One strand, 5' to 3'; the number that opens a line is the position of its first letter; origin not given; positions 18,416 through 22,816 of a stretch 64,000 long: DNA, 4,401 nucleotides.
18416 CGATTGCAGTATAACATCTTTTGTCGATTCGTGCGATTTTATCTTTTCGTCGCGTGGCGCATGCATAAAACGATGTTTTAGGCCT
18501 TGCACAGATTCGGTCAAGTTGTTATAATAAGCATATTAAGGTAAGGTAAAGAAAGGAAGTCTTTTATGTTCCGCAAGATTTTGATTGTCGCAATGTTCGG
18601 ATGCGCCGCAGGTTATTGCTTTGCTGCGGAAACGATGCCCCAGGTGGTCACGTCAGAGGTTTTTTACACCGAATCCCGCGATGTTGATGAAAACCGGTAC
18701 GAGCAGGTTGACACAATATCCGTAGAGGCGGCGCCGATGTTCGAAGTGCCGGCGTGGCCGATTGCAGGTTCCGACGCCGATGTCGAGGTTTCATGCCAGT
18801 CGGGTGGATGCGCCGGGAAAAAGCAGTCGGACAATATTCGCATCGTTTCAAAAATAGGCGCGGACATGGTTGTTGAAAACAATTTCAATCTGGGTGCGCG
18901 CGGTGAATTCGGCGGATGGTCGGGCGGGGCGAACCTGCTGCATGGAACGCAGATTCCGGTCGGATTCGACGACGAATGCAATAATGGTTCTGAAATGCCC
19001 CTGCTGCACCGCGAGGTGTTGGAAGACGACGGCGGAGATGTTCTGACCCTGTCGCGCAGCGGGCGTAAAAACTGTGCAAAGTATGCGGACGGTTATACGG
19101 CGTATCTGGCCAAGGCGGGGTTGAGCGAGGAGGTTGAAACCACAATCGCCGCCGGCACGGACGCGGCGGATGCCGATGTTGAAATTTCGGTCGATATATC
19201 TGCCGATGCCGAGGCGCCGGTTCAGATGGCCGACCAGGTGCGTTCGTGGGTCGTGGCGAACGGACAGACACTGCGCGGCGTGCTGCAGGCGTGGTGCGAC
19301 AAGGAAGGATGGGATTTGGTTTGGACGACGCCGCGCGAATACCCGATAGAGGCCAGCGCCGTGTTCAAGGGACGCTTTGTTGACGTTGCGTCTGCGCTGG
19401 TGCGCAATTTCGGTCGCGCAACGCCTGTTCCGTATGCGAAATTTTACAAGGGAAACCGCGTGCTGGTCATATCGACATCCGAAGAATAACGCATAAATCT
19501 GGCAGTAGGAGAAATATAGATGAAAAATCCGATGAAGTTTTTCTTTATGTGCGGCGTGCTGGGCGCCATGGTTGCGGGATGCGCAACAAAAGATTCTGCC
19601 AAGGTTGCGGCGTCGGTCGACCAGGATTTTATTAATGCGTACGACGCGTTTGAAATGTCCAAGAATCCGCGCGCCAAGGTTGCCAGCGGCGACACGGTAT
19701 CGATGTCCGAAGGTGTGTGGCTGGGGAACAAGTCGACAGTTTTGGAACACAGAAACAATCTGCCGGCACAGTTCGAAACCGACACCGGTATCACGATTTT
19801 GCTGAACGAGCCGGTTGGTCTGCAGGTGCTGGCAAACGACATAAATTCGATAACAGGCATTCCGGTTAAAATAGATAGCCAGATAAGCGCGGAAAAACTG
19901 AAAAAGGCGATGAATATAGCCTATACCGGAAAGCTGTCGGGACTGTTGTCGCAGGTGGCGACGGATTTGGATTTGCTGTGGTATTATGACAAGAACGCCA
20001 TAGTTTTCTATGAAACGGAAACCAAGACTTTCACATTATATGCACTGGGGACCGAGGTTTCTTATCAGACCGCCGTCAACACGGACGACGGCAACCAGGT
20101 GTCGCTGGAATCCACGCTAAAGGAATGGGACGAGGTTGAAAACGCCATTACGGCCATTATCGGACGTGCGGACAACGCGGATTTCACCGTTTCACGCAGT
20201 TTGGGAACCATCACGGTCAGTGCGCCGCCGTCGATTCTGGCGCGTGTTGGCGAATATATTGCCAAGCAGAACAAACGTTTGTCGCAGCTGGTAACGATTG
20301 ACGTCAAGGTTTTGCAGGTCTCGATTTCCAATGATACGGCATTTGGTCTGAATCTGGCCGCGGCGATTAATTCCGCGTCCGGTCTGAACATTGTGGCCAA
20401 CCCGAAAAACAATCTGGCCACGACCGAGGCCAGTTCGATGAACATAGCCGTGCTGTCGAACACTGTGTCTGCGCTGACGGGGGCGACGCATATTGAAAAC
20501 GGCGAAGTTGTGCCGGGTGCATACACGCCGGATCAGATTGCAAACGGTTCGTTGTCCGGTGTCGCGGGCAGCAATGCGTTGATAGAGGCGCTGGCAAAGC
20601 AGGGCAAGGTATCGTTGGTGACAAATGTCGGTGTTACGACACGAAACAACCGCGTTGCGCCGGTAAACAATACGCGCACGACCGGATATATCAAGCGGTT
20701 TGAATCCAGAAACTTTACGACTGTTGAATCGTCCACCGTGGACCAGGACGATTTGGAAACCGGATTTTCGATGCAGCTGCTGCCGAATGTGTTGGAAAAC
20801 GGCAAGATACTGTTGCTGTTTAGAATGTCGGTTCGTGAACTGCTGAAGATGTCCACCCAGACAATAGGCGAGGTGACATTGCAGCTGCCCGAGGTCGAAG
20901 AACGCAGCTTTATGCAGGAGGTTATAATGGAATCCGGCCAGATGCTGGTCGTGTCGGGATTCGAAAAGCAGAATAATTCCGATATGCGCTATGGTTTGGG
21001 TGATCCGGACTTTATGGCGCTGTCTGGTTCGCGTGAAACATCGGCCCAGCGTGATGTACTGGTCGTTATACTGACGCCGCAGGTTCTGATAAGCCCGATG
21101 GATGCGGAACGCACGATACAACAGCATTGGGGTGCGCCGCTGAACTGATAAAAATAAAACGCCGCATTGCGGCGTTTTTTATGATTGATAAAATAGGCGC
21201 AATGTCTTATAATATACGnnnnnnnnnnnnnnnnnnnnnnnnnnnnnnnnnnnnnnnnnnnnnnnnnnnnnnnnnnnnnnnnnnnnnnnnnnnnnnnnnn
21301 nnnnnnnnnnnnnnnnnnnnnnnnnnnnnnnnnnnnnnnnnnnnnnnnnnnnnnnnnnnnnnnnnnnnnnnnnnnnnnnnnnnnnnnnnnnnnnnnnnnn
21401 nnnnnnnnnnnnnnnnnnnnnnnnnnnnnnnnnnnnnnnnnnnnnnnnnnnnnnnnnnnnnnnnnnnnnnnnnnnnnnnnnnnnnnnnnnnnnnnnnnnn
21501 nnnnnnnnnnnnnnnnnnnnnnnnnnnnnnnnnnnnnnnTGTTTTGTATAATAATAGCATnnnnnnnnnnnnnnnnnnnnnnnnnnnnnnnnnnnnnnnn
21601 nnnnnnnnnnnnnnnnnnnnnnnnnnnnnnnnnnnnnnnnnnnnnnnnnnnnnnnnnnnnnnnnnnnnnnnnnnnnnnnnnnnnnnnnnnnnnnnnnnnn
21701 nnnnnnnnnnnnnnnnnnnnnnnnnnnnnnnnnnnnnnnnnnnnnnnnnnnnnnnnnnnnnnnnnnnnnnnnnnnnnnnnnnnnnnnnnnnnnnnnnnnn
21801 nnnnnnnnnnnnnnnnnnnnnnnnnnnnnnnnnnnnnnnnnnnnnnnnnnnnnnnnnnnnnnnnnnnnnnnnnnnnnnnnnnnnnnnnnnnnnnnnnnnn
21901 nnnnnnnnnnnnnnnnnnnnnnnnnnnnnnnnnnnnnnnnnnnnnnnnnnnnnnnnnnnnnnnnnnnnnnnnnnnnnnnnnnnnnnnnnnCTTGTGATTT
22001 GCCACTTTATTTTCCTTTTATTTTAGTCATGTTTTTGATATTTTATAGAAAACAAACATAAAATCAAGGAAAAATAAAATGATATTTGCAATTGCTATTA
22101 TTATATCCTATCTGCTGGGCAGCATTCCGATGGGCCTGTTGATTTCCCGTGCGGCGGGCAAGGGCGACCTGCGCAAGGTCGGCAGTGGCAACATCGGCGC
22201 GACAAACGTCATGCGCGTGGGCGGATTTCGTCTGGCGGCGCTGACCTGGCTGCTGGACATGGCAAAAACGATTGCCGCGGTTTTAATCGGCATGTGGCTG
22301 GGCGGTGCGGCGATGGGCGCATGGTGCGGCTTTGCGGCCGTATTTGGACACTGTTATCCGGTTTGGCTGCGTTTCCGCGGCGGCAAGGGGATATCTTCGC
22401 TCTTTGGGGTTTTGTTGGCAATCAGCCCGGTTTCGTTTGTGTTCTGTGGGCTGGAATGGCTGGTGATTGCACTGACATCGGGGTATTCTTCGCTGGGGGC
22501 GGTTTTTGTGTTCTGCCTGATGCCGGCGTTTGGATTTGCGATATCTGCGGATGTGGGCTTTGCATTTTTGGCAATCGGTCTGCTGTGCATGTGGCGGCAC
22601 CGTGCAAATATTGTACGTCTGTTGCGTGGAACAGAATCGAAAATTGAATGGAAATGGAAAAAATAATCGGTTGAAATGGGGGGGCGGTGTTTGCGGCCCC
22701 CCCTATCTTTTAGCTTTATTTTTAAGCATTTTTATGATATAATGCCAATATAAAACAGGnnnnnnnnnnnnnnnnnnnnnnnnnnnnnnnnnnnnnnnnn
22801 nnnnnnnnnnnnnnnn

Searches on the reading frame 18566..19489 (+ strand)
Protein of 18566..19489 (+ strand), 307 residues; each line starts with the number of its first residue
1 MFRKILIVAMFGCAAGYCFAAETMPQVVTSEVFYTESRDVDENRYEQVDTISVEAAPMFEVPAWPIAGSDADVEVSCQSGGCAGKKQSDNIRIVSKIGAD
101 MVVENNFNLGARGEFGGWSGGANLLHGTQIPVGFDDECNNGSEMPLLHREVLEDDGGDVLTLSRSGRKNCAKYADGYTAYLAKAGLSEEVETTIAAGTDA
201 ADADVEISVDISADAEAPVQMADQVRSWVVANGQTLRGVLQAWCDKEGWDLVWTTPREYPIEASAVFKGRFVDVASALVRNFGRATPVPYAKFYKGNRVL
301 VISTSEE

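Call 35: search_protein_families(library=pfam, proteins=[window:18566-19489:+], max_evalue=0.01)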
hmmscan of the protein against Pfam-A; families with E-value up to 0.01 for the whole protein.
window:18566-19489:+ (307 aa): 1 family
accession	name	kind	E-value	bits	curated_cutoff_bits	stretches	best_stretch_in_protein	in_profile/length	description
PF10671.14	TcpQ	-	8.5e-18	64.6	27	1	226-303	1-78/80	Toxin co-regulated pilus biosynthesis protein Q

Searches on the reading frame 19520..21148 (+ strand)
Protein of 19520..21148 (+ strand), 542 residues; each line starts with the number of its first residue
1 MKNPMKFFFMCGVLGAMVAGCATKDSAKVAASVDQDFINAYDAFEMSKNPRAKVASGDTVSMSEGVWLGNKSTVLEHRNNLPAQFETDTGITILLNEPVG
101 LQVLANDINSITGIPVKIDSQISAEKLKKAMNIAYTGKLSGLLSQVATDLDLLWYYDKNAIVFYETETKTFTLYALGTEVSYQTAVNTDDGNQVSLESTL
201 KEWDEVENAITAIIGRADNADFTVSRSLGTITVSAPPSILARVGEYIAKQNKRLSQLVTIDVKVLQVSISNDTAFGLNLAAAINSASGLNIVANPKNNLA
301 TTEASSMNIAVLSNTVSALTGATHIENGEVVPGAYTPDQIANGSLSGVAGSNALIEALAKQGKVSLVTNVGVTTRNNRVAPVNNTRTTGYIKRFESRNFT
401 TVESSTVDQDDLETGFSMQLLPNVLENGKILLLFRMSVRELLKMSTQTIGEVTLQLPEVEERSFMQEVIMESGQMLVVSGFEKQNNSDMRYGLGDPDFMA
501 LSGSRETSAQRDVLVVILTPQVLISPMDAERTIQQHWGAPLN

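Call 35: search_protein_families(library=pfam, proteins=[window:19520-21148:+], max_evalue=0.01)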
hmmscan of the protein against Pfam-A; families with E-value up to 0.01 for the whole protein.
window:19520-21148:+ (542 aa): 2 families
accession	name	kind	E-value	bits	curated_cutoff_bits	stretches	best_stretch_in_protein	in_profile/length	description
PF00263.26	Secretin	-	1.2e-13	51.4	27.5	1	357-523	1-168/169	Bacterial type II and III secretion system protein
PF24435.1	RRM_NFXL1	-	0.0093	16.3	27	0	134-187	23-77/80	NFXL1 RRM-like domain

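Call 78: find_encoding_contigs(protein=window:19520-21148:+, flank=1500, max_places=10)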
Protein window:19520-21148:+ (542 aa): 8 contigs read that carry it; 7 places shown.
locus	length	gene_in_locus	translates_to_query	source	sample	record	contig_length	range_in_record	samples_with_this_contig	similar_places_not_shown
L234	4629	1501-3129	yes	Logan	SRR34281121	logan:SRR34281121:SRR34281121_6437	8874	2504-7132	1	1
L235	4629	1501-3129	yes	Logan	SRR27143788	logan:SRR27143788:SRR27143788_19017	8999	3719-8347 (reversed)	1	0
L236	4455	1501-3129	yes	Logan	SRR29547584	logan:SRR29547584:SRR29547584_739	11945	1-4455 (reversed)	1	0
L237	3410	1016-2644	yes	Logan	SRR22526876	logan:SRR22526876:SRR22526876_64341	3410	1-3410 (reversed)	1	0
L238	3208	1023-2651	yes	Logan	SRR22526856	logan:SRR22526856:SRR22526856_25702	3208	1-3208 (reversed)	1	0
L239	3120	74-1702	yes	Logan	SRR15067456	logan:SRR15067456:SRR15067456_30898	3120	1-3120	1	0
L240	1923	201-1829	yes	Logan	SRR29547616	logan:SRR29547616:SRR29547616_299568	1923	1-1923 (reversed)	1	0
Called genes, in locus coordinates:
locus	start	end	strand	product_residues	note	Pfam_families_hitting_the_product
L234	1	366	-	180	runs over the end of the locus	-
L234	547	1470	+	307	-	PF10671:TcpQ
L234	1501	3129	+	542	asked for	PF00263:Secretin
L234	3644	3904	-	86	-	PF01649:Ribosomal_S20p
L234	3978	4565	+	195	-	PF02660:G3P_acyltransf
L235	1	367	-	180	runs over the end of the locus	-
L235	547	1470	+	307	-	PF10671:TcpQ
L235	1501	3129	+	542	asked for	PF00263:Secretin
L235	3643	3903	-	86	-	PF01649:Ribosomal_S20p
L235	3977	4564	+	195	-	PF02660:G3P_acyltransf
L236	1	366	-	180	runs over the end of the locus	-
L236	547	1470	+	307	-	PF10671:TcpQ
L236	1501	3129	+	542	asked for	PF00263:Secretin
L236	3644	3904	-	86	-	PF01649:Ribosomal_S20p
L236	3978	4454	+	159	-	?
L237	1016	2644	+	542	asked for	PF00263:Secretin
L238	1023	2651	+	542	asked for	PF00263:Secretin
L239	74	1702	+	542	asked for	PF00263:Secretin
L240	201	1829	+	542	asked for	PF00263:Secretin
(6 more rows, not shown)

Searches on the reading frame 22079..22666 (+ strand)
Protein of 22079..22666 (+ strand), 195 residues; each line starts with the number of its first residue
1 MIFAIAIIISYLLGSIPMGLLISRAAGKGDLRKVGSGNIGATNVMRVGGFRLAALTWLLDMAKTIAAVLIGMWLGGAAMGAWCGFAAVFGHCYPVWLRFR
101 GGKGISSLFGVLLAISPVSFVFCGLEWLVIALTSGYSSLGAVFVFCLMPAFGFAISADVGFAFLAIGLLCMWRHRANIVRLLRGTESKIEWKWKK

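Call 11: search_protein_families(library=pfam, proteins=[window:22079-22666:+], max_evalue=0.01)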
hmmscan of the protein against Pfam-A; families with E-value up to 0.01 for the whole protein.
window:22079-22666:+ (195 aa): 1 family
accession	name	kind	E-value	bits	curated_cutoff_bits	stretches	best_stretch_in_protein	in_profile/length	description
PF02660.20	G3P_acyltransf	-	2e-48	165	24.1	1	9-181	1-164/164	Glycerol-3-phosphate acyltransferase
